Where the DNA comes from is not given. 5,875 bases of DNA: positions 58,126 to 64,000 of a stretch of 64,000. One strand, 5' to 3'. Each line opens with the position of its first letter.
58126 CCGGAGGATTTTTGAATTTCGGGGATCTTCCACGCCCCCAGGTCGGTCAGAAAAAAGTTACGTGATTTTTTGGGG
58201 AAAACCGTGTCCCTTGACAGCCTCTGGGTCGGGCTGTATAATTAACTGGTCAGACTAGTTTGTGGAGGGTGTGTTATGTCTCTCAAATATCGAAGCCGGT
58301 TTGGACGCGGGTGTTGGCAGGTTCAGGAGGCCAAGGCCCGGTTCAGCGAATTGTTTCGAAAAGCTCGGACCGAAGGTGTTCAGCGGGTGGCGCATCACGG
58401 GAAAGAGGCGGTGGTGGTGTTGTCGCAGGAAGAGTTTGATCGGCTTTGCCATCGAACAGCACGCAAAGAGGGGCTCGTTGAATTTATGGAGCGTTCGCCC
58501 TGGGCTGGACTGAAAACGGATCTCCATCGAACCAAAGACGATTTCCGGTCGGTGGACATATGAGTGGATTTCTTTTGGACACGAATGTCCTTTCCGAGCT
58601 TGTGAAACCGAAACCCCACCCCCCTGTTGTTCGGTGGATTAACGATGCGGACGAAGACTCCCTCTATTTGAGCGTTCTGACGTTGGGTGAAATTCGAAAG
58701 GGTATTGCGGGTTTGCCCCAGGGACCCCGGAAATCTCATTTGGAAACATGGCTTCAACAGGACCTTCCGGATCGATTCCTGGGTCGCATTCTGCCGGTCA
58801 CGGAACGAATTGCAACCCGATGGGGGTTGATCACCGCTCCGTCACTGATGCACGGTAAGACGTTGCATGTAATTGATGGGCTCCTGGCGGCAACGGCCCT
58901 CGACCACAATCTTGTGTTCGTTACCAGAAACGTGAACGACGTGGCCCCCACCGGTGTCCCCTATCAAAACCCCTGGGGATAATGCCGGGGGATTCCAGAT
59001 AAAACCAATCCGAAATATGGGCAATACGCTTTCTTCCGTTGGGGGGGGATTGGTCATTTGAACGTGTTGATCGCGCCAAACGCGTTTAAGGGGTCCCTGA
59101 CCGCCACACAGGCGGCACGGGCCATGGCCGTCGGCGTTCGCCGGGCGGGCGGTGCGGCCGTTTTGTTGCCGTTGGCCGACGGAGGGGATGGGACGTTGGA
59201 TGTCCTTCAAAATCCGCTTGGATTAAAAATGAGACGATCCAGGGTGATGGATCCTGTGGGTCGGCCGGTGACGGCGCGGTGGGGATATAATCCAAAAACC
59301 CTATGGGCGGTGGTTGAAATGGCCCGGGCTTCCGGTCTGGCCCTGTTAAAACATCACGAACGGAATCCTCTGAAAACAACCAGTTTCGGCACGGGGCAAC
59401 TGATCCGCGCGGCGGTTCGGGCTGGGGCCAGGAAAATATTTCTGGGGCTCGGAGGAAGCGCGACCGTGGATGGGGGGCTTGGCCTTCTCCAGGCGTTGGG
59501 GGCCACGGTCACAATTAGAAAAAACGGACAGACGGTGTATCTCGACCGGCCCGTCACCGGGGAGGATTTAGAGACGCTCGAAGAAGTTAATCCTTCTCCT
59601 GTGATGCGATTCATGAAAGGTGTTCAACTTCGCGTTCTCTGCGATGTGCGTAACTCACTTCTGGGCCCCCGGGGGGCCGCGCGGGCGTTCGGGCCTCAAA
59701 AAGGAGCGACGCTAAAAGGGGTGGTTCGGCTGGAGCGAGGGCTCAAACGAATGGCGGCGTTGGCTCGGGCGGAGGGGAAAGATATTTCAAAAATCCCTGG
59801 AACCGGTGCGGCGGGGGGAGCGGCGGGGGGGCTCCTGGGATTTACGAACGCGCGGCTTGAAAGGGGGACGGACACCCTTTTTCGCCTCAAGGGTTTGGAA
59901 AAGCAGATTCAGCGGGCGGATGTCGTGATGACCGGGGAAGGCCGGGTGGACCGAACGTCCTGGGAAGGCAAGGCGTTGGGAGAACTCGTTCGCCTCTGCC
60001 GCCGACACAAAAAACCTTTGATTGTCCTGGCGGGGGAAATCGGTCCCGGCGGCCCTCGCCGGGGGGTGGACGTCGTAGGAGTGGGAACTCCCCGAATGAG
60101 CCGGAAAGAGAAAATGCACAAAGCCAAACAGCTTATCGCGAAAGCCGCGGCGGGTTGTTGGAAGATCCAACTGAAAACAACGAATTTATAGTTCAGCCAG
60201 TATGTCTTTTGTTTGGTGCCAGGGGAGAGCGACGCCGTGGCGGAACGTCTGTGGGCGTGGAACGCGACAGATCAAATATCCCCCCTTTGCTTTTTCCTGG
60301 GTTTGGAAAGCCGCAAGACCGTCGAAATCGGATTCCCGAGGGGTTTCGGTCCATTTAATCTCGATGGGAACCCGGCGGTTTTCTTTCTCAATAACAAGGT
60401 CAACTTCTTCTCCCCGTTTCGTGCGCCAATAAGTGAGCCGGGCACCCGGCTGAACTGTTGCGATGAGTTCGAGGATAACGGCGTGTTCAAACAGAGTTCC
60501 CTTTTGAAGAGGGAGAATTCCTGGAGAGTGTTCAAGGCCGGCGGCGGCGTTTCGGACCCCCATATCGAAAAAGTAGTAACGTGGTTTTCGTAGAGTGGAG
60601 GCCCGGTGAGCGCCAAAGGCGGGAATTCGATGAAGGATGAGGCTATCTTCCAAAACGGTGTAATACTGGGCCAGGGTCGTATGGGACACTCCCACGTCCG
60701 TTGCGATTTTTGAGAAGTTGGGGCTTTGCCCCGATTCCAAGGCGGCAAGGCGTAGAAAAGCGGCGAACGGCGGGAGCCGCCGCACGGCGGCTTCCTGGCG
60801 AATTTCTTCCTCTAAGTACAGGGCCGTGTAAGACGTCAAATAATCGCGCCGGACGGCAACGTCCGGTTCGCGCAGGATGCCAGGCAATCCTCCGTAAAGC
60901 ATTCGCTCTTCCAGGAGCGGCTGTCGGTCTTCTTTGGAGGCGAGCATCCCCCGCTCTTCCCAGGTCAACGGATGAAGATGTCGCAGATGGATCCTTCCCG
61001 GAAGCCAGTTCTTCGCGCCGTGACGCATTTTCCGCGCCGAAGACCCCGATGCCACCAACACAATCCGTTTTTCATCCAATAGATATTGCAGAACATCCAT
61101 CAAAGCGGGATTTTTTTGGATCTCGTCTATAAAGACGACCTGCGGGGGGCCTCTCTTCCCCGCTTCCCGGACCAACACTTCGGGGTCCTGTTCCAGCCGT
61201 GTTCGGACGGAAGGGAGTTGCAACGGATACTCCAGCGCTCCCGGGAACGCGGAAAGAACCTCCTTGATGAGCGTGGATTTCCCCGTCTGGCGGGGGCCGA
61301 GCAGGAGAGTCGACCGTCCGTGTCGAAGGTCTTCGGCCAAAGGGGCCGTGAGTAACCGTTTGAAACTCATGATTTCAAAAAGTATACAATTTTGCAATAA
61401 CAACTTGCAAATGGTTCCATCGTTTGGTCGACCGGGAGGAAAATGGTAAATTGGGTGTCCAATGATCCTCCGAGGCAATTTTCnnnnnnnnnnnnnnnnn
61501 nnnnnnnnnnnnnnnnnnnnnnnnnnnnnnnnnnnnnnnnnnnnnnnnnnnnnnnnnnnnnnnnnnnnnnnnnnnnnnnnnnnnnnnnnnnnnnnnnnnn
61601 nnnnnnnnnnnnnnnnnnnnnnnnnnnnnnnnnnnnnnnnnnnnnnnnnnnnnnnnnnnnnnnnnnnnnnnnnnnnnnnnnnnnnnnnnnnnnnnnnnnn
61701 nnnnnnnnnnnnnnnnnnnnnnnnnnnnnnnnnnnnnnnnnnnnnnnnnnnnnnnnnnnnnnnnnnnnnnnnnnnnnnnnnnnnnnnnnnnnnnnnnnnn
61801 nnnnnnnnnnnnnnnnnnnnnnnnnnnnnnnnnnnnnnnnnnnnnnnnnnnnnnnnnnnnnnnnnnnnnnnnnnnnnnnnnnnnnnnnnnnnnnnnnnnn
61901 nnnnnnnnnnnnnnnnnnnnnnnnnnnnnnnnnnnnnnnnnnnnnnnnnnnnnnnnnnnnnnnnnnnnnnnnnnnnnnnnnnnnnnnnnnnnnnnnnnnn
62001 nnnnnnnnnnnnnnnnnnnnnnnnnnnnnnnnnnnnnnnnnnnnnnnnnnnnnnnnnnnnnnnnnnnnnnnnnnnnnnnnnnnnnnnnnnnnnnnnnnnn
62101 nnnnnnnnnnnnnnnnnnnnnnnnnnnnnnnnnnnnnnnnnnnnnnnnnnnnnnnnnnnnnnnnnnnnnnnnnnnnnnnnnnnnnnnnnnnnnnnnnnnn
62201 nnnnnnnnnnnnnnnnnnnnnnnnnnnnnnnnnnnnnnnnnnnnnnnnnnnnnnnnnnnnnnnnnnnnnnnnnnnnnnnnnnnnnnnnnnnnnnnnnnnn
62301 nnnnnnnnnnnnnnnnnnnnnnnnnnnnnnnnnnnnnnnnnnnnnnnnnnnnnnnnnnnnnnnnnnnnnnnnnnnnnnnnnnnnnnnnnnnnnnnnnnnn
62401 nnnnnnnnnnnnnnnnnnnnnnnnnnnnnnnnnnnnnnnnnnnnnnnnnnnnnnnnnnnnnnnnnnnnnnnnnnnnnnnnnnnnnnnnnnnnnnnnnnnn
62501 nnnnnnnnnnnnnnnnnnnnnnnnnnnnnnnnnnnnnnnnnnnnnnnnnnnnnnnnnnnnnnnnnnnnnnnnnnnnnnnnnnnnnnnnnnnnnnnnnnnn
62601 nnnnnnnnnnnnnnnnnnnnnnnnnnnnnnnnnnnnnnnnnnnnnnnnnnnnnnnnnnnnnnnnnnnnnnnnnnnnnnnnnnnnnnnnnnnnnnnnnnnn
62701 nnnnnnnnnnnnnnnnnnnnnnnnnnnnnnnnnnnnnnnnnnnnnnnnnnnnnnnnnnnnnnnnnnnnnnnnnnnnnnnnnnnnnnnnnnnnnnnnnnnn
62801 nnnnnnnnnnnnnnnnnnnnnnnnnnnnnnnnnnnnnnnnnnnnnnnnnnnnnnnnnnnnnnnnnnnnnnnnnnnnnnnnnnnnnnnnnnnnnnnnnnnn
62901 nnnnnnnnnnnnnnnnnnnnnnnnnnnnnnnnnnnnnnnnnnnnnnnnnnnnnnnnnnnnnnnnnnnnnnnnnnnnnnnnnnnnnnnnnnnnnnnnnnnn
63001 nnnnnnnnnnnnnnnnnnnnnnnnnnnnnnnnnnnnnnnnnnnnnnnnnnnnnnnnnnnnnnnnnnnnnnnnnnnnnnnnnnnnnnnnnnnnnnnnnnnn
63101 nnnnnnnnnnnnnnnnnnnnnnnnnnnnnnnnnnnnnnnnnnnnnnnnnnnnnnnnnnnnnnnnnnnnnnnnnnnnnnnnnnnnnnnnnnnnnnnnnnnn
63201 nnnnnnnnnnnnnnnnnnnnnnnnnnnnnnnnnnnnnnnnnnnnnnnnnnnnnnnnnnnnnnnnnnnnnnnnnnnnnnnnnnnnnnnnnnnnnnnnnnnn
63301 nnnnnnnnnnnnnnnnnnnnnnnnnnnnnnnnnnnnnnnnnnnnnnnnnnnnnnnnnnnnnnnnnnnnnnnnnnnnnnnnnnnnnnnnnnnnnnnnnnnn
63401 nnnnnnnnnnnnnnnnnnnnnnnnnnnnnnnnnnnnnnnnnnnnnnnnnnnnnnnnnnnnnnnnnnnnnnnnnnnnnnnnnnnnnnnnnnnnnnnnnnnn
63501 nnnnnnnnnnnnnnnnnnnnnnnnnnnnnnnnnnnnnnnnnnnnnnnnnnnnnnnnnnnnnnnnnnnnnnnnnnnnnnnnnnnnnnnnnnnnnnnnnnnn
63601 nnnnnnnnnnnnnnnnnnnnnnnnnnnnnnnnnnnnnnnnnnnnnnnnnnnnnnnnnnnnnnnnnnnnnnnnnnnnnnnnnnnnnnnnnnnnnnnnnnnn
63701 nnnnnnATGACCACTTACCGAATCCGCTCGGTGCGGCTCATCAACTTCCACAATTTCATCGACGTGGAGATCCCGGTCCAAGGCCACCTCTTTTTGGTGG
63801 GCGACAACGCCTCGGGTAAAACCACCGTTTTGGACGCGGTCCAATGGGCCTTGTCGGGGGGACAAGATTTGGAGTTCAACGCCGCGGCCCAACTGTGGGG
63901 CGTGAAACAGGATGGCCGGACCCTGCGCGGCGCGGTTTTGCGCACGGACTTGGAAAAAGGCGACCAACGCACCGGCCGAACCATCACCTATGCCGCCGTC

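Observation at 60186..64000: Wadjet/MksBEF-like three-gene condensin operon (JetA-JetB-JetC N-terminus), divergent from a DUF4143 AAA ATPase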

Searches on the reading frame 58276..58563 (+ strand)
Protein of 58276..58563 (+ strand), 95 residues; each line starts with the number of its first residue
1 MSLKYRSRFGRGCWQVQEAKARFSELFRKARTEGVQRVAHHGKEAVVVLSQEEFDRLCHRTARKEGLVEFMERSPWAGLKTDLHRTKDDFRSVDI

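Call 46: search_protein_families(library=pfam, proteins=[window:58276-58563:+], max_evalue=0.001)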
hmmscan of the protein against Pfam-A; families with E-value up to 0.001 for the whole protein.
window:58276-58563:+ (95 aa): 1 family
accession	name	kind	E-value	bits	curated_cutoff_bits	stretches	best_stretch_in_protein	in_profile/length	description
PF02604.26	PhdYeFM_antitox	-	1.7e-09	37.7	29.8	1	14-58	4-49/74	Antitoxin Phd_YefM, type II toxin-antitoxin system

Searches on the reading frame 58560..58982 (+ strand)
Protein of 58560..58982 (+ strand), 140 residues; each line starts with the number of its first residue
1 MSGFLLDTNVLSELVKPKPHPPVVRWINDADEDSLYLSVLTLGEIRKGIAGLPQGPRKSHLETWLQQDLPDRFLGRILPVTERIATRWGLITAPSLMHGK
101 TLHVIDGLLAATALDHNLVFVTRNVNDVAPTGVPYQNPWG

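Call 46: search_protein_families(library=pfam, proteins=[window:58560-58982:+], max_evalue=0.001)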
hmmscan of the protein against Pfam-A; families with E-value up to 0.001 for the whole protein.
window:58560-58982:+ (140 aa): 1 family
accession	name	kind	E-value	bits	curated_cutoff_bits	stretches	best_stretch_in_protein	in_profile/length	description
PF01850.27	PIN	-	4.3e-12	47.1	23.6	1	5-124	2-111/120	PIN domain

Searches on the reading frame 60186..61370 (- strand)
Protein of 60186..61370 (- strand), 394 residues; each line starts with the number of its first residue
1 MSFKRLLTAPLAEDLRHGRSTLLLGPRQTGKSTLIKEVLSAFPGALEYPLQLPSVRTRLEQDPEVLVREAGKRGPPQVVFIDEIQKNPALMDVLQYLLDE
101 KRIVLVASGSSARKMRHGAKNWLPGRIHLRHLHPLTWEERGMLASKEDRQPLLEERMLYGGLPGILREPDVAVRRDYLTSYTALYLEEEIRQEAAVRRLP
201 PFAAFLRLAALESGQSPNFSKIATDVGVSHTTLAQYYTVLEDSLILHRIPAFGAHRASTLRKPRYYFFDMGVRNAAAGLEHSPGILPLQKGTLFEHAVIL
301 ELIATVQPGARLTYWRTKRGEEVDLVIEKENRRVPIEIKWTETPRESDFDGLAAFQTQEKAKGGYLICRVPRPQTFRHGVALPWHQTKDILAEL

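Call 3: search_protein_families(library=pfam, proteins=[window:60186-61370:-], max_evalue=0.1)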
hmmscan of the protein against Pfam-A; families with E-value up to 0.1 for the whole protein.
window:60186-61370:- (394 aa): 14 families
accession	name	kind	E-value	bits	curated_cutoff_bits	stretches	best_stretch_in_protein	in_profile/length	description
PF13635.12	DUF4143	-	5.1e-34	117.8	28.1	1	187-340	1-159/160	Domain of unknown function (DUF4143)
PF13173.12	AAA_14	-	2.1e-19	70.3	27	1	20-139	4-127/129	AAA domain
PF07728.20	AAA_5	-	2.4e-05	24.8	22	1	21-112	2-104/139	AAA domain (dynein-related subfamily)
PF13191.12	AAA_16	-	2.8e-05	25.1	32.6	1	13-44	17-50/167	AAA ATPase domain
PF00004.35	AAA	-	0.00029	21.7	21.2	1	22-86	2-68/131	ATPase family associated with various cellular activities (AAA)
PF13401.12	AAA_22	-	0.0015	19.3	27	0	17-43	4-30/130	AAA domain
PF03008.20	DUF234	-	0.018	15.9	22.5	1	313-343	62-92/100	Archaea bacterial proteins of unknown function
PF07724.20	AAA_2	-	0.026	15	27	1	67-98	61-96/166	AAA domain (Cdc48 subfamily)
PF13555.12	AAA_29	-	0.032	14.4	27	1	17-35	22-39/61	P-loop containing region of AAA domain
PF13481.12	AAA_25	-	0.037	14.1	27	0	15-35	30-50/195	AAA domain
PF05673.19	DUF815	-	0.045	13.3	23.8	1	19-83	54-115/249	Protein of unknown function (DUF815)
PF01443.25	Viral_helicase1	-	0.055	13.7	21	1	30-106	10-91/228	Viral superfamily 1 RNA helicase core domain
PF13542.12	HTH_Tnp_ISL3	-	0.076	12.9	27.4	0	205-233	16-43/51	Helix-turn-helix domain of transposase family ISL3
PF01637.24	ATPase_2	-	0.083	13.1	33.2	0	22-41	24-43/225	ATPase domain predominantly from Archaea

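Call 4: search_protein_families(library=padloc, proteins=[window:60186-61370:-], max_evalue=0.1)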
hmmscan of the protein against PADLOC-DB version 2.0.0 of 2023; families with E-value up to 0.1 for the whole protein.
window:60186-61370:- (394 aa): 9 families
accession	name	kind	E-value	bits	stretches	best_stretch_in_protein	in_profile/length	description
PDLC04790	PDC-S01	-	3.2e-62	208.6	1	3-381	12-411/422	-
PDLC04789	PDC-S01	-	7.1e-56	187.8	1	1-344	1-344/375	-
PDLC04787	PDC-S01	-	2.7e-33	113.4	1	21-357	30-377/412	-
PDLC04791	PDC-S01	-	2.8e-28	96.7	1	3-367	2-375/395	-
PDLC04788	PDC-S01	-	3.1e-23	80.4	2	22-139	23-149/448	-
PDLC04786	PDC-S01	-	6.7e-19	65.9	2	257-345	300-391/439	-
PDLC04792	PDC-S01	-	8.1e-16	55.6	2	289-340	335-384/452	-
PDLC04140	mad8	-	2.2e-05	22.1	1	7-42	16-51/314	mads_8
PDLC03860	LmuB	-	0.015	11.9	1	17-42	25-50/565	-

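Call 5: search_protein_families(library=ncbifam, proteins=[window:60186-61370:-], max_evalue=0.1)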
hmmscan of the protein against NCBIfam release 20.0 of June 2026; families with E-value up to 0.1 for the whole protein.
window:60186-61370:- (394 aa): 2 families
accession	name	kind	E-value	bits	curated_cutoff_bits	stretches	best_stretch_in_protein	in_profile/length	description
NF011281.0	PRK14689.1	equivalog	0.039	14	122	1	315-360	34-77/128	hypothetical protein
NF007090.0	PRK09544.1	equivalog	0.098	12.1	306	0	11-40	23-52/251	zinc ABC transporter ATP-binding protein ZnuC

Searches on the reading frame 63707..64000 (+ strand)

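Call 3: search_protein_families(library=pfam, proteins=[window:63707-64000:+], max_evalue=0.1)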
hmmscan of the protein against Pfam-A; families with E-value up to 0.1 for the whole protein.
window:63707-64000:+ (98 aa): 9 families
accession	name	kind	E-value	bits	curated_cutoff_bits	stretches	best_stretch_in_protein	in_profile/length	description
PF13555.12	AAA_29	-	1.8e-13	50.4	27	1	7-62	2-59/61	P-loop containing region of AAA domain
PF13476.12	AAA_23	-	5.3e-09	37.4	27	1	8-52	1-46/201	AAA domain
PF02463.25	SMC_N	-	2.9e-07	30.6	40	1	6-64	2-65/220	RecF/RecN/SMC N terminal domain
PF13175.12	AAA_15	-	4.3e-07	30.3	32.1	1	6-64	3-65/374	AAA ATPase domain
PF13304.12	AAA_21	-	3.1e-05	24.6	27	1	29-50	3-27/304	AAA domain, putative AbiEii toxin, Type IV TA system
PF13191.12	AAA_16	-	0.021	15.8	32.6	1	24-52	23-51/167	AAA ATPase domain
PF13514.12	AAA_27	-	0.03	14.4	22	1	5-47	2-48/206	AAA domain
PF12128.14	DUF3584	-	0.032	12.1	31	1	19-42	10-34/1191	Protein of unknown function (DUF3584)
PF00005.33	ABC_tran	-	0.042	14.9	25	1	18-45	4-31/137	ABC transporter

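Call 4: search_protein_families(library=padloc, proteins=[window:63707-64000:+], max_evalue=0.1)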
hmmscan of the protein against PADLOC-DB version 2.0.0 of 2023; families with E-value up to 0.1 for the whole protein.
window:63707-64000:+ (98 aa): 141 families (the best 25 are shown)
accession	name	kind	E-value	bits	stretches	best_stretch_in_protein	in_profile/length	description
PDLC00519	JetC1|JetC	-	8.1e-17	58.7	1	7-95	5-92/1097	DUF3584 domain; MukB-like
PDLC00508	JetC1|JetC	-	2.6e-16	57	1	5-96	3-89/1106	DUF3584 domain; MukB-like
PDLC00504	JetC1|JetC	-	5.9e-15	52.4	1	5-97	3-96/1144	DUF3584 domain; MukB-like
PDLC00518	JetC1|JetC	-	2.3e-12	43.6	1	4-80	16-98/1112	DUF3584 domain; MukB-like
PDLC00503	JetC1|JetC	-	2.4e-11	40.5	1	9-78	7-74/1146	DUF3584 domain; MukB-like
PDLC04135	mad3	-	5.5e-11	40.6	1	5-53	1-50/374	mads_3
PDLC00516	JetC1|JetC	-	4.1e-10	36.4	1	6-73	4-65/1098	DUF3584 domain; MukB-like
PDLC00513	JetC1|JetC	-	6e-10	35.8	1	6-80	4-77/1140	DUF3584 domain; MukB-like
PDLC04180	HEC-01A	-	2e-09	35.1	1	5-46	2-43/382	-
PDLC04389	PDC-M07A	-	2.1e-09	34.9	1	1-56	1-58/443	-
PDLC00278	PtuA1|PtuA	-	3.3e-09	34.5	1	5-50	2-48/436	AAA ATPase domain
PDLC00267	PtuA1|PtuA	-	3.9e-09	34.1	1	5-49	2-47/438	AAA ATPase domain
PDLC02979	AriA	-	1.2e-08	33.2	1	6-58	3-56/373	-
PDLC02358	Old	-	2e-08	31.5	1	5-52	3-50/578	Old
PDLC00070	GajA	-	4.3e-08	30.2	1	5-47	2-44/596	AAA ATPase domain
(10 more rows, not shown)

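Call 5: search_protein_families(library=ncbifam, proteins=[window:63707-64000:+], max_evalue=0.1)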
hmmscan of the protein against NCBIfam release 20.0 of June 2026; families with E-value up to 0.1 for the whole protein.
window:63707-64000:+ (98 aa): 25 families
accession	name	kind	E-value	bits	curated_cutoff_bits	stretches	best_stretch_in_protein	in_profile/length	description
TIGR00611.2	recf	equivalog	1.2e-08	34.5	172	1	6-80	1-75/339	DNA replication/repair protein RecF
NF041760.1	PtuA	equivalog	1e-07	31.3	500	1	3-50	49-97/524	retron Ec78 anti-phage system effector ATPase PtuA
NF047739.1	antiphage_MADS3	equivalog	3.5e-06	26.5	420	1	6-46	2-42/427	methylation-associated defense system AAA family ATPase MAD3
NF002244.0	PRK01156.1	equivalog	3.5e-05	22.1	847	1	6-51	3-49/895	DNA double-strand break repair ATPase Rad50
NF010680.0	PRK14079.1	equivalog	0.00011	21.3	386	1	5-55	2-53/349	recombination protein F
TIGR00618.1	sbcc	subfamily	0.00045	18.3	478.5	1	7-51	4-53/1043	exonuclease subunit SbcC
NF041035.1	Rad50_Halo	equivalog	0.00083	17.8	1000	1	5-56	2-54/883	DNA double-strand break repair ATPase Rad50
NF053563.1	Rkd4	equivalog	0.0013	16.9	860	1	4-56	1-53/747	arcadin-4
TIGR03185.1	DNA_S_dndD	equivalog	0.004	15.7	245.85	1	30-55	33-58/650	DNA sulfur modification protein DndD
NF000355.4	ribo_prot_ABC_F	equivalog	0.0073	15.2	380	1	20-74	334-389/499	ribosomal protection-like ABC-F family protein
NF002572.0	PRK02224.1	equivalog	0.0096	14.2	1087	1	5-56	2-54/888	DNA double-strand break repair ATPase Rad50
TIGR00929.1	VirB4_CagE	subfamily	0.011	14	643.1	1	12-46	426-458/792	VirB4 family type IV secretion/conjugal transfer ATPase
NF003034.1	PRK03918.1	equivalog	0.015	13.3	700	1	5-49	2-47/878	DNA double-strand break repair ATPase Rad50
NF045487.1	ASRP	equivalog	0.022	13.4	300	1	28-58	17-40/593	archaea-specific SMC-related protein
NF058587.1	archaellum_moto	equivalog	0.025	13.3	550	1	25-45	275-295/527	archaellum flagellar ATPase motor FlaI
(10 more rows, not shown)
